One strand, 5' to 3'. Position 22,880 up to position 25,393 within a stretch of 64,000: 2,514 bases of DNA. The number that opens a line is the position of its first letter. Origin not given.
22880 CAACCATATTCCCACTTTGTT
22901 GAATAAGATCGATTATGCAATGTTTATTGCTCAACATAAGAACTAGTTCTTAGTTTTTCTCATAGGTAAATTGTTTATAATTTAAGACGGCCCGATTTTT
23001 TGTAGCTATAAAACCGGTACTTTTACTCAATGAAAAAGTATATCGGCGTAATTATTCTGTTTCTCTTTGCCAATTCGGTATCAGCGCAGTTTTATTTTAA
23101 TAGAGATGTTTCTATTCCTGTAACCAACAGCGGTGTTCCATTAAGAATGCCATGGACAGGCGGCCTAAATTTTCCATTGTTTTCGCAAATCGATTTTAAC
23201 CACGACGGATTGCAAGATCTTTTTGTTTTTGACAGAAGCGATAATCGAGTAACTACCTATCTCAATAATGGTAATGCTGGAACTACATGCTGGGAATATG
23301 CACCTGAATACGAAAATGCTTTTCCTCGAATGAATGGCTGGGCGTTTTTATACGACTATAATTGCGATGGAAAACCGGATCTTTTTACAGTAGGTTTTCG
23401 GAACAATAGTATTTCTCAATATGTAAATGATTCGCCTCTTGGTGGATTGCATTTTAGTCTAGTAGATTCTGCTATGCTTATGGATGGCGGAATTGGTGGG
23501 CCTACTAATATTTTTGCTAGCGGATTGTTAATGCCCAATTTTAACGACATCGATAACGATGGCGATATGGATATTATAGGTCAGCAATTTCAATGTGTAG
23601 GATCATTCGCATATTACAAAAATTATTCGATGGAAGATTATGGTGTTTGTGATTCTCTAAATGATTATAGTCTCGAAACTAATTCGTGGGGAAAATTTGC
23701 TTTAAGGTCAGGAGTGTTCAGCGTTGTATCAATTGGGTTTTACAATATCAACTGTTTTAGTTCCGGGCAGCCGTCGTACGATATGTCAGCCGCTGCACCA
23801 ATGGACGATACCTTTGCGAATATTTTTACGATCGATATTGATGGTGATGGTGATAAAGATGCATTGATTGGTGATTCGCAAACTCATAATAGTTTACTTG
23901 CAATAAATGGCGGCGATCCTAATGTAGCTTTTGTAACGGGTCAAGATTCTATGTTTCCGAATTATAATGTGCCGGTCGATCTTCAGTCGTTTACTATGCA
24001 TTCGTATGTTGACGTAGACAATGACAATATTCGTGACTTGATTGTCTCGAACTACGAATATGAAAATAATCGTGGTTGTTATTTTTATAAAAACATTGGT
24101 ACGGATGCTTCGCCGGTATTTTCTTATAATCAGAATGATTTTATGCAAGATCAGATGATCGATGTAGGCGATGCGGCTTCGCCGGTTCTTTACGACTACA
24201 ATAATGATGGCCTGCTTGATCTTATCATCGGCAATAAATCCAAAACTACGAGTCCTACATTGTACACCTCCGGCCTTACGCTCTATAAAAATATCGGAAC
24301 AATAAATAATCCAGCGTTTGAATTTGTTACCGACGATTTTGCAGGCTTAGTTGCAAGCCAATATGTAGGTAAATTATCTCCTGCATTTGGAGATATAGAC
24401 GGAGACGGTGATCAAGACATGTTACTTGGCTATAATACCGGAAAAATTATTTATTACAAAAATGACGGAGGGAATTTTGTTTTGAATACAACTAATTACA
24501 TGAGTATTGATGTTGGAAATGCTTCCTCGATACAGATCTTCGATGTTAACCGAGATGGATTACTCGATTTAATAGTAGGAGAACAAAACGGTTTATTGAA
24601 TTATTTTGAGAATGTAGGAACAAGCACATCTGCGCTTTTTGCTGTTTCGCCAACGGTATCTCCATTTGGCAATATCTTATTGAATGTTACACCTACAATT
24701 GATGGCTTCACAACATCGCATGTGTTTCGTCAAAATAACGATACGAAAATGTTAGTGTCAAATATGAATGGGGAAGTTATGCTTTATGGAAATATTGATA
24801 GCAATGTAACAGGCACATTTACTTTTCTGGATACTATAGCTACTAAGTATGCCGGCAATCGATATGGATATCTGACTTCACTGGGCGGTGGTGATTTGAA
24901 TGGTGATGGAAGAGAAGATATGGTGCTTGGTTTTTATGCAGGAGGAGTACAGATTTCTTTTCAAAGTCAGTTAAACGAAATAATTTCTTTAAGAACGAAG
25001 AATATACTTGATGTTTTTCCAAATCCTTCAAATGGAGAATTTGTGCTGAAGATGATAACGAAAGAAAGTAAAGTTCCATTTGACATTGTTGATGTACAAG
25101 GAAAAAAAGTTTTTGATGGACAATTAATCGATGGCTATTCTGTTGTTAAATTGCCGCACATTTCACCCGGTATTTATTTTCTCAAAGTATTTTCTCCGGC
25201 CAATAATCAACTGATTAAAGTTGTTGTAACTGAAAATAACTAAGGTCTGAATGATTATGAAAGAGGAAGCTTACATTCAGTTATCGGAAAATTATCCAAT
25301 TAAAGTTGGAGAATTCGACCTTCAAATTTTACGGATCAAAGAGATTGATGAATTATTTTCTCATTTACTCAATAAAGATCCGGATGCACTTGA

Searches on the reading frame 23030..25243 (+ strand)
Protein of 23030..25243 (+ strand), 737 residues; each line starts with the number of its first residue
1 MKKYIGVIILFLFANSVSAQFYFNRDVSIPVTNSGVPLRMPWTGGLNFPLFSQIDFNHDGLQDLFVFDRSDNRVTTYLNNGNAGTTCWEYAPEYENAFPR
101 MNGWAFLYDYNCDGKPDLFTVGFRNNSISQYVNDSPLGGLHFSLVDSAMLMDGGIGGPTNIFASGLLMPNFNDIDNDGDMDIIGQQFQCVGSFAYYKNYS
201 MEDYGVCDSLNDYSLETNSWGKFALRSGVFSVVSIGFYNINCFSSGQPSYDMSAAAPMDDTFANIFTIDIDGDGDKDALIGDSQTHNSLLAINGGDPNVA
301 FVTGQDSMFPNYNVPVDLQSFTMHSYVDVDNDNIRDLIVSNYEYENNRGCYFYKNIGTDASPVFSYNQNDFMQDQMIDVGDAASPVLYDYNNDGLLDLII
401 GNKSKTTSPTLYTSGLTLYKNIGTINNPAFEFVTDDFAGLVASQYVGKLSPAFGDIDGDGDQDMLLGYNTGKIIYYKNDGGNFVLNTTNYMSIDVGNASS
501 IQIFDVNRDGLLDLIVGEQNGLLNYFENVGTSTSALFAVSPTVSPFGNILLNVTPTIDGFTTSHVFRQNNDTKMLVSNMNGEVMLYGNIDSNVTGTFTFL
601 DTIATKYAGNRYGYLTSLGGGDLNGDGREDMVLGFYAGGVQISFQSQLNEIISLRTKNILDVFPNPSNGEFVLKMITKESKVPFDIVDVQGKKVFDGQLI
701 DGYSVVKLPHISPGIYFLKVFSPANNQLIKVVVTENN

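Call 89: search_protein_families(library=pfam, proteins=[window:23030-25243:+], max_evalue=0.00001)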
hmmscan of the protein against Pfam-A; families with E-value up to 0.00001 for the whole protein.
window:23030-25243:+ (737 aa): 3 families
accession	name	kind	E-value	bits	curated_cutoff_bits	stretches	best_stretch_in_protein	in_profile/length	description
PF13517.12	FG-GAP_3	-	1.9e-29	102.4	26.9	3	455-516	1-61/61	FG-GAP-like repeat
PF01839.29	FG-GAP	-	7.8e-18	64.4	22.1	0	616-638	3-25/37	FG-GAP repeat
PF18962.6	Por_Secre_tail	-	1.3e-07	32.3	27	1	662-733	1-75/75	Secretion system C-terminal sorting domain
